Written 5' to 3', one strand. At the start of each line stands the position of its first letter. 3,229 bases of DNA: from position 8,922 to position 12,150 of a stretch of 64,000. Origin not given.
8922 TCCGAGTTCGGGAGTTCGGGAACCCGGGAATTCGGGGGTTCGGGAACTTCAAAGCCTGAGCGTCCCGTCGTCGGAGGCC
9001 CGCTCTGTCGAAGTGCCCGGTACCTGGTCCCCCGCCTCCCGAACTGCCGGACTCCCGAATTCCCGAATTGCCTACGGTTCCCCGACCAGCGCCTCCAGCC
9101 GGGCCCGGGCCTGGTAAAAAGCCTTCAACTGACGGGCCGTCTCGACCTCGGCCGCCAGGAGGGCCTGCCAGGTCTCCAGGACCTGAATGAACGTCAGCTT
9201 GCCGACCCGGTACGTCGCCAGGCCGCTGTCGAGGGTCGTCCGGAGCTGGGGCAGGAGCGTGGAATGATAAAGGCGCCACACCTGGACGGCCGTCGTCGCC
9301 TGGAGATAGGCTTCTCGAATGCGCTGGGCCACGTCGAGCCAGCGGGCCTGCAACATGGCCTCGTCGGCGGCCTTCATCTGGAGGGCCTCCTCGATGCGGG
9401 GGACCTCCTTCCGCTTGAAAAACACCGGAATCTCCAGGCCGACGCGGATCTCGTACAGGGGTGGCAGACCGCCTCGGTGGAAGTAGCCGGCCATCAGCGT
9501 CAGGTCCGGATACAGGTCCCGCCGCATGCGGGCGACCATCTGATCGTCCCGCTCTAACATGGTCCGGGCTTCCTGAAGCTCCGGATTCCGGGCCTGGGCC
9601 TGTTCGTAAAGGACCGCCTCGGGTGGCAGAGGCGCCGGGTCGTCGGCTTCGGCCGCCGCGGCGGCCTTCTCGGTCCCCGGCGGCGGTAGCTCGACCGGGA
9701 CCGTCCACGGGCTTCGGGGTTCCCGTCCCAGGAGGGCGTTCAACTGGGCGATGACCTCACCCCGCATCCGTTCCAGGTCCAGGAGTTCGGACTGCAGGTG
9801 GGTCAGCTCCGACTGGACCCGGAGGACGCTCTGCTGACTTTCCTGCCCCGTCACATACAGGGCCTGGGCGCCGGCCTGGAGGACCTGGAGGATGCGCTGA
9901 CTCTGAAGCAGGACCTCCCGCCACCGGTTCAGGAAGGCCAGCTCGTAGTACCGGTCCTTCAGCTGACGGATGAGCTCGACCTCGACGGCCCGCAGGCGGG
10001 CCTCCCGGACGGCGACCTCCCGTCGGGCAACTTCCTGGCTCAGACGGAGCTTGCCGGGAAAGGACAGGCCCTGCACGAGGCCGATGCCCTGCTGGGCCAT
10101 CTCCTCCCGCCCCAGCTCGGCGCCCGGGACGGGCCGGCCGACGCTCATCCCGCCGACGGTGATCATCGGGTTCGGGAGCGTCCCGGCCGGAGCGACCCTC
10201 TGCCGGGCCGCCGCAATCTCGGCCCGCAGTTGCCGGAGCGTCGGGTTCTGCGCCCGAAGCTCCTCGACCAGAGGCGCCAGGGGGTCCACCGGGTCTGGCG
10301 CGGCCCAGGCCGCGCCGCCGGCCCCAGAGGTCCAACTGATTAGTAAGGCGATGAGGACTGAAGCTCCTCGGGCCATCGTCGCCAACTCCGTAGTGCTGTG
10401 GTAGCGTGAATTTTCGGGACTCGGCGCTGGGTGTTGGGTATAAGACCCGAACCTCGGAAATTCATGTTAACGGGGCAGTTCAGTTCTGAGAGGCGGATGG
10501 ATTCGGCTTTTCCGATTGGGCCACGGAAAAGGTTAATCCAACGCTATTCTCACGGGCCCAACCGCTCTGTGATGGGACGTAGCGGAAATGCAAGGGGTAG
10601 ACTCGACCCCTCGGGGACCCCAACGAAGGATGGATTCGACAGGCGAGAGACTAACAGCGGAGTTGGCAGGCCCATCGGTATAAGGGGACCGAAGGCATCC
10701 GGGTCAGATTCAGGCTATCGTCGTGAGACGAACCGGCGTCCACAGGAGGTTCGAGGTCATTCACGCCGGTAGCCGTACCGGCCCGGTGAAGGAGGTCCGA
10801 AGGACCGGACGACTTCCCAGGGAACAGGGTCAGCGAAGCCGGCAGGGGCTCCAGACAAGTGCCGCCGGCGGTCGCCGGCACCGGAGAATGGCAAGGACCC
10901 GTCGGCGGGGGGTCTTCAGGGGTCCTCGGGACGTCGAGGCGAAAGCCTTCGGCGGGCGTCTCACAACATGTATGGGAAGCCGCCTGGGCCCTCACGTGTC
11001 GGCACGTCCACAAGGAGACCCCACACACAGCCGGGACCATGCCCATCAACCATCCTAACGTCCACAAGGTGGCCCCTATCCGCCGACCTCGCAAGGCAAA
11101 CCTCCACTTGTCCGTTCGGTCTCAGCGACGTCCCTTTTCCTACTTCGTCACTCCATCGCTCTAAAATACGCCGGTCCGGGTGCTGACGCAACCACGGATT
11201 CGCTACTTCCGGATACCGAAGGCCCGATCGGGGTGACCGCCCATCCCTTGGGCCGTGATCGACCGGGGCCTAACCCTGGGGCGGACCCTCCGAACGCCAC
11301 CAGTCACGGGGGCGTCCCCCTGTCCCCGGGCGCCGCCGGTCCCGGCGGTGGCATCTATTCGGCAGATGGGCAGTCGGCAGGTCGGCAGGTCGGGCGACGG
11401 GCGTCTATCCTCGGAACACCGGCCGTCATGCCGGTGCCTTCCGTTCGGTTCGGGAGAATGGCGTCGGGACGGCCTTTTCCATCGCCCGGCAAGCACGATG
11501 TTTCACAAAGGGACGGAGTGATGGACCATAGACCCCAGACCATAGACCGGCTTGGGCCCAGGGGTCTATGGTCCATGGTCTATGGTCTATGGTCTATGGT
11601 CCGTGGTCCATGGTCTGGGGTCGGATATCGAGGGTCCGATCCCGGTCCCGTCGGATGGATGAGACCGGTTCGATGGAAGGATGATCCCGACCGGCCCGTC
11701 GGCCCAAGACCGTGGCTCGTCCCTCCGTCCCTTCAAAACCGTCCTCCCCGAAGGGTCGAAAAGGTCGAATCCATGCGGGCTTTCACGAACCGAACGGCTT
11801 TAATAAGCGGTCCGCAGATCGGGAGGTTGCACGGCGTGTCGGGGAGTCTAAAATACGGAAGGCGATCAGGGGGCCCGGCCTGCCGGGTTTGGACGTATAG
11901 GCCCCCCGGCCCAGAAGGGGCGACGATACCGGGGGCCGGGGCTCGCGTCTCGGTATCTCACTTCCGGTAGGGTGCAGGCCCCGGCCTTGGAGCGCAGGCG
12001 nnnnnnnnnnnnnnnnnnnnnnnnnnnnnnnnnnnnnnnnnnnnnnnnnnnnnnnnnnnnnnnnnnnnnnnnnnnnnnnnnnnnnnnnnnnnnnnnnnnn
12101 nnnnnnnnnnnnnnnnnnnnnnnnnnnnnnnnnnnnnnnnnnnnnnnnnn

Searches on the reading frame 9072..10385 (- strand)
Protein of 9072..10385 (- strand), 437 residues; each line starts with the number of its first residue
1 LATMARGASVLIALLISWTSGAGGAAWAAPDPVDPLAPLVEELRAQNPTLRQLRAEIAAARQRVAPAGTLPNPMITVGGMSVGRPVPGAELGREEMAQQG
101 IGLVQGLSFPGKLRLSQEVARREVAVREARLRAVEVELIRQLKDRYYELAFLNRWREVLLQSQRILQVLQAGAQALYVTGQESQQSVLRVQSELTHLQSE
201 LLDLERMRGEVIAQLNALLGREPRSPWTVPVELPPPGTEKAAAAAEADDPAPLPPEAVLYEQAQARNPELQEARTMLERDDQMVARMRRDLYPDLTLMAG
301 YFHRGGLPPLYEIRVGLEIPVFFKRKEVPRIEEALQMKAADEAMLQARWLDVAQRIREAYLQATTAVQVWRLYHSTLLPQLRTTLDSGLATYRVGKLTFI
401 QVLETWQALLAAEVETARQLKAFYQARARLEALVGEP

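Call 31: search_protein_families(library=pfam, proteins=[window:9072-10385:-], max_evalue=0.001)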
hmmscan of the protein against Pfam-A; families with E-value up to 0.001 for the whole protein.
window:9072-10385:- (437 aa): 1 family
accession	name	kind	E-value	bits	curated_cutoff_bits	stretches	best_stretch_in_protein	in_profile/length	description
PF02321.23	OEP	-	1.9e-32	113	22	2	259-435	4-187/187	Outer membrane efflux protein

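Call 32: search_protein_families(library=ncbifam, proteins=[window:9072-10385:-], max_evalue=0.01)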
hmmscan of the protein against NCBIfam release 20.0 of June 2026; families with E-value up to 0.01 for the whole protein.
window:9072-10385:- (437 aa): 5 families
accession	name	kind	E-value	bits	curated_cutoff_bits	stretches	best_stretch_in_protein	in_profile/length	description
TIGR01845.1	outer_NodT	subfamily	1.9e-13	50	210.05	1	36-299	59-315/460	efflux transporter outer membrane subunit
TIGR01844.1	type_I_sec_TolC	subfamily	8.1e-13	48.1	225.15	1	40-435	9-398/414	TolC family outer membrane protein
NF045679.1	DiMtlExpIhpA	equivalog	1.3e-06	27.4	650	1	266-437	245-415/424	divalent metal ion exporter subunit IhpA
NF007002.0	PRK09465.1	equivalog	5.5e-06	25.2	495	0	313-413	303-402/460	outer membrane channel protein TolC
NF007347.1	PRK09837.1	subfamily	0.00074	18.5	598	0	97-413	125-434/461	Cu(I)/Ag(I) efflux RND transporter outer membrane protein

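Call 71: find_homologous_proteins(query=window:9075-10376:-, max_evalue=1e-30)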
Query seq(434 aa) (434 aa): 21 proteins with E <= 1e-30 among 8000 candidates.
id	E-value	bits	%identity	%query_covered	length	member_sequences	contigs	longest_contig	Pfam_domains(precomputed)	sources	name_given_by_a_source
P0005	1.6e-245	833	90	100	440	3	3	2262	PF02321.24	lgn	-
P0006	6.1e-236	801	88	100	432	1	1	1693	PF02321.24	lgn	-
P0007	3.1e-229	779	88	100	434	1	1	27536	PF02321.24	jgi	-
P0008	1.9e-216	737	82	100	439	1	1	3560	PF02321.24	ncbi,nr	ncbi:MAG: TolC family protein [Acidobacteria bacterium]|nr:TolC family protein [Acidobacteriota bact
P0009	3.5e-214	729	83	98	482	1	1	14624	PF02321.24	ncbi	-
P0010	5.5e-209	712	81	100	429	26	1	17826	PF02321.24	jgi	jgi:cobalt-zinc-cadmium efflux system outer membrane protein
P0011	2.3e-54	203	34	94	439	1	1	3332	PF02321.24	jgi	-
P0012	1.2e-49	188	30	95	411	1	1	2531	PF02321.24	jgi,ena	-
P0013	2.0e-40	157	28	92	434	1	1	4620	PF02321.24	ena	-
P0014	9.5e-39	152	31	86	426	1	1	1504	PF02321.24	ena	-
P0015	1.3e-38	151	30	92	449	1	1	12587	PF02321.24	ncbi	-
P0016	5.6e-38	149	32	92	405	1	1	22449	PF02321.24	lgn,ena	-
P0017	7.6e-38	149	31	91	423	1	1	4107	PF02321.24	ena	-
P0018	1.3e-36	145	32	89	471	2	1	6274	PF02321.24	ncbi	-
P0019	1.9e-35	141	30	99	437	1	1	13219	PF02321.24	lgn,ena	-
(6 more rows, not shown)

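Call 72: find_encoding_contigs(protein=P0007, flank=4000, max_places=2)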
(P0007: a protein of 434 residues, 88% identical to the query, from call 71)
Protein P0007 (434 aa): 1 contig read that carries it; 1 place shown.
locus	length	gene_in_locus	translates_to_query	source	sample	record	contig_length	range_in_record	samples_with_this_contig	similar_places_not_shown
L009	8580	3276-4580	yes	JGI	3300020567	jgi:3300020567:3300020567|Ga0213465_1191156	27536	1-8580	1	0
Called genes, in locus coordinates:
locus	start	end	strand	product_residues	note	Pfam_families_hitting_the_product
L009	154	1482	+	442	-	PF05697:Trigger_N, PF05698:Trigger_C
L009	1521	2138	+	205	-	PF00574:CLP_protease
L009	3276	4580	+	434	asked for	PF02321:OEP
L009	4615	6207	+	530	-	PF19335:HMBD, PF25919:BSH_CusB, PF25973:BSH_CzcB (weak), PF25954:Beta-barrel_RND_2, PF25967:RND-MFP_C, PF25975:CzcB_C, PF25989:YknX_C (weak), PF13473:Cupredoxin_1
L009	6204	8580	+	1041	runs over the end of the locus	PF00873:ACR_tran, PF03176:MMPL (weak)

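Call 73: find_encoding_contigs(protein=P0010, flank=4000, max_places=2)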
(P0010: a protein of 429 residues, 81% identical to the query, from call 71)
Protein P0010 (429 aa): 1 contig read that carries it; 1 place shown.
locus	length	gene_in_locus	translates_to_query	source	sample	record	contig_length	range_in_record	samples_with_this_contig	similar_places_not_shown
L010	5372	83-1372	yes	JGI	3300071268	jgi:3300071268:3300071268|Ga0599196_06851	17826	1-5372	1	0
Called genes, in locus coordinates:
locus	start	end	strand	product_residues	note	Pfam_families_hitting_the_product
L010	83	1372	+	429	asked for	PF02321:OEP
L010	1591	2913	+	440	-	PF19335:HMBD, PF25919:BSH_CusB, PF25973:BSH_CzcB, PF25954:Beta-barrel_RND_2, PF25967:RND-MFP_C, PF25975:CzcB_C, PF25989:YknX_C (weak)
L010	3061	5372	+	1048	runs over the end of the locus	PF00873:ACR_tran, PF03176:MMPL (weak)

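Call 74: find_encoding_contigs(protein=P0011, flank=4000, max_places=2)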
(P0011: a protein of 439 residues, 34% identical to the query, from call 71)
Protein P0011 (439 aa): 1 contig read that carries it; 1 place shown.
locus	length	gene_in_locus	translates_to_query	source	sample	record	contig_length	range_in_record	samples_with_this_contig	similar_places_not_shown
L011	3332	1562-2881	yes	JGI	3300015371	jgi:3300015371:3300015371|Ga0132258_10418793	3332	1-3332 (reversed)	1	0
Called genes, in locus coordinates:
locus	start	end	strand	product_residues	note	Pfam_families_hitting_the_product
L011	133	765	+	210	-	PF02190:LON_substr_bdg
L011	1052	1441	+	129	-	-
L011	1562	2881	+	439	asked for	PF02321:OEP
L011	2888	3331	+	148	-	?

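Call 77: search_protein_families(library=pfam, proteins=[L011:1052-1438:+, L009:2445-2888:+], max_evalue=10)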
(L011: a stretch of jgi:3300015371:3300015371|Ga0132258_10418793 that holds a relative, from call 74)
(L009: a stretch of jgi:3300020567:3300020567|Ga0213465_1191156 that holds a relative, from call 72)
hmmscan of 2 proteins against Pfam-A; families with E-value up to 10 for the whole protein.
L011:1052-1438:+ (129 aa): 0 families

L009:2445-2888:+ (148 aa): 0 families

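Call 79: find_homologous_proteins(query=L011:1052-1438:+, max_evalue=0.001)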
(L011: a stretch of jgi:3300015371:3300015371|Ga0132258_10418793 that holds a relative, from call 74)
Query L011:1052-1438:+ (129 aa): 22 proteins with E <= 0.001 among 230 candidates.
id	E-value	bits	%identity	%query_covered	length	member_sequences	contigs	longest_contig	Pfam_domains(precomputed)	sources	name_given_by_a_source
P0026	1.6e-68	247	91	100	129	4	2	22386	-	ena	-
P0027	5.1e-46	174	69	91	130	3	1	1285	-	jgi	jgi:hypothetical protein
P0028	1.3e-44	170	67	100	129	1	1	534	-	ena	-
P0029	1.6e-44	170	70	88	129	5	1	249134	-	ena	-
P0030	3.1e-44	169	66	99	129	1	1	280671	-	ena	-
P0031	9.1e-44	167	65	88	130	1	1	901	-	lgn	-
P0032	6.1e-43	164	64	100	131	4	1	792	-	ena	-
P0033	3.7e-42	162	66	99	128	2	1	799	-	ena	-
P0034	6.2e-42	161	63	99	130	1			-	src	-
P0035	2.6e-41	159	68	88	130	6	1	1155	-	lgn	-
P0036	2.6e-41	159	64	99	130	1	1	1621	-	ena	-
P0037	7.9e-41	158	64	99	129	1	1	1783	-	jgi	jgi:hypothetical protein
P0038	2.2e-40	156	63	98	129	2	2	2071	-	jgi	jgi:hypothetical protein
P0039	3.5e-40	156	64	99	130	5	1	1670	-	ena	-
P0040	2.7e-39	153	61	100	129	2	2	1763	-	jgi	jgi:hypothetical protein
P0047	1.1e-7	50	42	99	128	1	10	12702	-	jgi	jgi:hypothetical protein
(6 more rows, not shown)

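Call 83: search_protein_families(library=pfam, alignment_id=A9, max_evalue=10)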
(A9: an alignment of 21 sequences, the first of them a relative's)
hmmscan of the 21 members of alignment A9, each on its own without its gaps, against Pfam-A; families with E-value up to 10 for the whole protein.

A. member 1, L011:1052-1438:+ (129 aa): 0 families

B. families by the number of members that match (of 21 scanned): 3 families
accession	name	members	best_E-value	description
PF01688.23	Herpes_gI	1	0.068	Alphaherpesvirus glycoprotein I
PF00823.25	PPE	1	0.12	PPE family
PF03867.19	FTZ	1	0.41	Fushi tarazu (FTZ), N-terminal region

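Call 84: find_encoding_contigs(protein=P0029, flank=7000, max_places=1)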
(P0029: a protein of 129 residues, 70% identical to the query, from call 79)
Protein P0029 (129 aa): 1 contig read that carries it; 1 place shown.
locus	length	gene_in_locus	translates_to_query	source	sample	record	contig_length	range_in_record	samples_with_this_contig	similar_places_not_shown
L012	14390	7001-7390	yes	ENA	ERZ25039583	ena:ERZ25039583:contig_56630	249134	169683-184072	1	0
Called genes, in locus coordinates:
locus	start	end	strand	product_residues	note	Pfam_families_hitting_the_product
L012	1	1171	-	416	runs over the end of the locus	PF02548:Pantoate_transf, PF13714:PEP_mutase (weak), PF03009:GDPD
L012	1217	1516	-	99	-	PF02569:Pantoate_ligase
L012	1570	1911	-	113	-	PF02569:Pantoate_ligase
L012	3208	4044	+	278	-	-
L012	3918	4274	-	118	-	-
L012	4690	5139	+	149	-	-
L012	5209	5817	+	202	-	PF13519:VWA_2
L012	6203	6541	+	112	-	-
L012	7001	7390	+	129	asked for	-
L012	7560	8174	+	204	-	PF02321:OEP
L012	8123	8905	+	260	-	PF02321:OEP (weak)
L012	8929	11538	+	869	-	PF19335:HMBD, PF25919:BSH_CusB, PF25973:BSH_CzcB, PF25944:Beta-barrel_RND (faint), PF25954:Beta-barrel_RND_2, PF25990:Beta-barrel_YknX (faint), PF25975:CzcB_C, PF13115:YtkA, +1 more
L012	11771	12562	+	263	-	-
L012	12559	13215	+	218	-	PF00873:ACR_tran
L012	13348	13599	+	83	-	PF00873:ACR_tran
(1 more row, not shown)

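Call 85: find_encoding_contigs(protein=P0030, flank=7000, max_places=1)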
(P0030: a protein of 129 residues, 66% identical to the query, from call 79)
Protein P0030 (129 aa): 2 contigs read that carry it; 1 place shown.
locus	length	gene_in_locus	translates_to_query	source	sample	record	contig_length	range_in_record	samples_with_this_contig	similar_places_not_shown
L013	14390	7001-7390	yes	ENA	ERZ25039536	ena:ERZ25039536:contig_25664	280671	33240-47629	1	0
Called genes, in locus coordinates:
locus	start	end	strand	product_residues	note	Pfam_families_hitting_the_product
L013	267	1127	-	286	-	PF02548:Pantoate_transf, PF13714:PEP_mutase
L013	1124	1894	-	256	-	PF02569:Pantoate_ligase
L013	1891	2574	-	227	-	PF10728:DUF2520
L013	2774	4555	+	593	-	-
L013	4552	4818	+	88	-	-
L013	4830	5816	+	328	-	PF27098:Rv0959_3rd, PF13519:VWA_2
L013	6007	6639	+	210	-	PF02190:LON_substr_bdg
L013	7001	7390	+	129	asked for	-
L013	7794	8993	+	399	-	PF02321:OEP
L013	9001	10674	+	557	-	PF19335:HMBD, PF25919:BSH_CusB, PF25973:BSH_CzcB, PF25944:Beta-barrel_RND (weak), PF25954:Beta-barrel_RND_2, PF25989:YknX_C (weak), PF25975:CzcB_C, PF13115:YtkA, +1 more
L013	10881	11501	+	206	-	PF00873:ACR_tran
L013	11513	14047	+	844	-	PF00873:ACR_tran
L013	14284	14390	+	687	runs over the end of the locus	PF23545:Zn_ribbon_HMPTM, PF04055:Radical_SAM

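Call 86: find_encoding_contigs(protein=P0047, flank=7000, max_places=2)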
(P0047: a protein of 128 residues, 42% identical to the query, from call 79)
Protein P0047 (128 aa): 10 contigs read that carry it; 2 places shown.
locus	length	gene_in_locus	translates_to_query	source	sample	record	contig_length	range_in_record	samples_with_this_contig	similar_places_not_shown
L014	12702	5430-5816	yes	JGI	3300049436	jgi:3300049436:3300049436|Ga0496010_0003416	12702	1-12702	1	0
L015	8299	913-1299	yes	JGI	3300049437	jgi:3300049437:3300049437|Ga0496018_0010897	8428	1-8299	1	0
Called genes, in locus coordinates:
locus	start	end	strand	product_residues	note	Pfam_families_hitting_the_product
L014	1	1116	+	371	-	?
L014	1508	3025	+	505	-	PF03150:CCP_MauG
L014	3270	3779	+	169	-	PF02311:AraC_binding, PF07883:Cupin_2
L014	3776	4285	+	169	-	-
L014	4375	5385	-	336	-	PF00070:Pyr_redox (faint), PF00890:FAD_binding_2 (weak), PF01266:DAO (faint), PF01494:FAD_binding_3 (faint), PF03486:HI0933_like (faint), PF07992:Pyr_redox_2, PF13738:Pyr_redox_3, PF13434:Lys_Orn_oxgnase, +2 more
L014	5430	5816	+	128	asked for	-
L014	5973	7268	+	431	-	PF02321:OEP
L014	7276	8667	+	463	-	PF19335:HMBD, PF25919:BSH_CusB, PF25973:BSH_CzcB, PF25869:3HB_CusB, PF25954:Beta-barrel_RND_2, PF25967:RND-MFP_C, PF25975:CzcB_C, PF25989:YknX_C (weak)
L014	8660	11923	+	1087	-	PF00873:ACR_tran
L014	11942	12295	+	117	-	-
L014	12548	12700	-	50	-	?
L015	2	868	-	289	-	?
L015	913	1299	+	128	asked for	-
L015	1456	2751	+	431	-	PF02321:OEP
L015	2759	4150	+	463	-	PF19335:HMBD, PF25919:BSH_CusB, PF25973:BSH_CzcB, PF25869:3HB_CusB, PF25954:Beta-barrel_RND_2, PF25967:RND-MFP_C, PF25975:CzcB_C, PF25989:YknX_C (weak)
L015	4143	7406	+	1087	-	PF00873:ACR_tran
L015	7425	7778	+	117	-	-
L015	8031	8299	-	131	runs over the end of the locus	?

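Call 87: search_protein_families(library=ncbifam, alignment_id=A9, max_evalue=10)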
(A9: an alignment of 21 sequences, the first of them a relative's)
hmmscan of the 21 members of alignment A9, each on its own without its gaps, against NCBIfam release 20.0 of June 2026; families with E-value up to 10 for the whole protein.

A. member 1, L011:1052-1438:+ (129 aa): 0 families

B. families by the number of members that match (of 21 scanned): 2 families
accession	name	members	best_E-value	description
NF011520.0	PRK14959.1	1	0.42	DNA polymerase III subunits gamma and tau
NF004173.0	PRK05641.1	1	5.8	putative acetyl-CoA carboxylase biotin carboxyl carrier protein subunit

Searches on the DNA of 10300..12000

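Call 4: search_rna_families(source=window, start=10300, end=12000, threshold=evalue, max_evalue=10, show_alignments=3)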
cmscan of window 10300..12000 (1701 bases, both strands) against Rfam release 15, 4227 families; matches with E-value up to 10: 13.
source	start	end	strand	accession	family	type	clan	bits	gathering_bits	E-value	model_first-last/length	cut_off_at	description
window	11521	11616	+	RF04292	mir-379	Gene; miRNA;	CL00149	26.7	56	0.0038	1-64/64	no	mir-379 microRNA precursor family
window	11521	11597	-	RF04292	mir-379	Gene; miRNA;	CL00149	26.6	56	0.0041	1-64/64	no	mir-379 microRNA precursor family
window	11517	11580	-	RF03214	mir-769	Gene; miRNA;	-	24.1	57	0.066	1-81/81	no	mir-769 microRNA precursor family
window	11526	11599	-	RF00974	mir-607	Gene; miRNA;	-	21.7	94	0.59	1-91/91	no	mir-607 microRNA precursor family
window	10516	10561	-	RF01835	HIV_FS2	Cis-reg; frameshift_element;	-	20.3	44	0.36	1-45/45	no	ribosomal frameshift site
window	11628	11715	-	RF04080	mir-762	Gene; miRNA;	-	20.2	80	9.9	1-75/75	no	mir-762 microRNA precursor family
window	11476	11648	+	RF02605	scr5239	Gene; sRNA;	-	20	64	1.3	1-158/158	no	Streptomyces sRNA scr5239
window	11513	11618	+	RF04101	mir-8864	Gene; miRNA;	-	17.8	120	7.3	1-110/110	no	mir-8864 microRNA precursor family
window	11566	11707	+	RF02354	BjrC80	Gene; sRNA;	-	16.4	80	2.5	1-162/162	no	Bradyrhizobiaceae sRNA BjrC80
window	11527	11598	+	RF03712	MIR6450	Gene; miRNA;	-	16.3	70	8.6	1-107/107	no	MIR6450 microRNA precursor family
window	11511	11610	+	RF03203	mir-3070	Gene; miRNA;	-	16.2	75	4.2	1-89/89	no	mir-3070 microRNA precursor family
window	10838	10890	+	RF02927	Actino-ugpB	Gene; sRNA;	-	16.1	42.5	8.5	1-61/61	no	Actino-ugpB RNA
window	11678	11815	-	RF03094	LAGLIDADG-2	Gene; sRNA;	-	14.9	94.9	8.6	1-128/128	no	LAGLIDADG-2 RNA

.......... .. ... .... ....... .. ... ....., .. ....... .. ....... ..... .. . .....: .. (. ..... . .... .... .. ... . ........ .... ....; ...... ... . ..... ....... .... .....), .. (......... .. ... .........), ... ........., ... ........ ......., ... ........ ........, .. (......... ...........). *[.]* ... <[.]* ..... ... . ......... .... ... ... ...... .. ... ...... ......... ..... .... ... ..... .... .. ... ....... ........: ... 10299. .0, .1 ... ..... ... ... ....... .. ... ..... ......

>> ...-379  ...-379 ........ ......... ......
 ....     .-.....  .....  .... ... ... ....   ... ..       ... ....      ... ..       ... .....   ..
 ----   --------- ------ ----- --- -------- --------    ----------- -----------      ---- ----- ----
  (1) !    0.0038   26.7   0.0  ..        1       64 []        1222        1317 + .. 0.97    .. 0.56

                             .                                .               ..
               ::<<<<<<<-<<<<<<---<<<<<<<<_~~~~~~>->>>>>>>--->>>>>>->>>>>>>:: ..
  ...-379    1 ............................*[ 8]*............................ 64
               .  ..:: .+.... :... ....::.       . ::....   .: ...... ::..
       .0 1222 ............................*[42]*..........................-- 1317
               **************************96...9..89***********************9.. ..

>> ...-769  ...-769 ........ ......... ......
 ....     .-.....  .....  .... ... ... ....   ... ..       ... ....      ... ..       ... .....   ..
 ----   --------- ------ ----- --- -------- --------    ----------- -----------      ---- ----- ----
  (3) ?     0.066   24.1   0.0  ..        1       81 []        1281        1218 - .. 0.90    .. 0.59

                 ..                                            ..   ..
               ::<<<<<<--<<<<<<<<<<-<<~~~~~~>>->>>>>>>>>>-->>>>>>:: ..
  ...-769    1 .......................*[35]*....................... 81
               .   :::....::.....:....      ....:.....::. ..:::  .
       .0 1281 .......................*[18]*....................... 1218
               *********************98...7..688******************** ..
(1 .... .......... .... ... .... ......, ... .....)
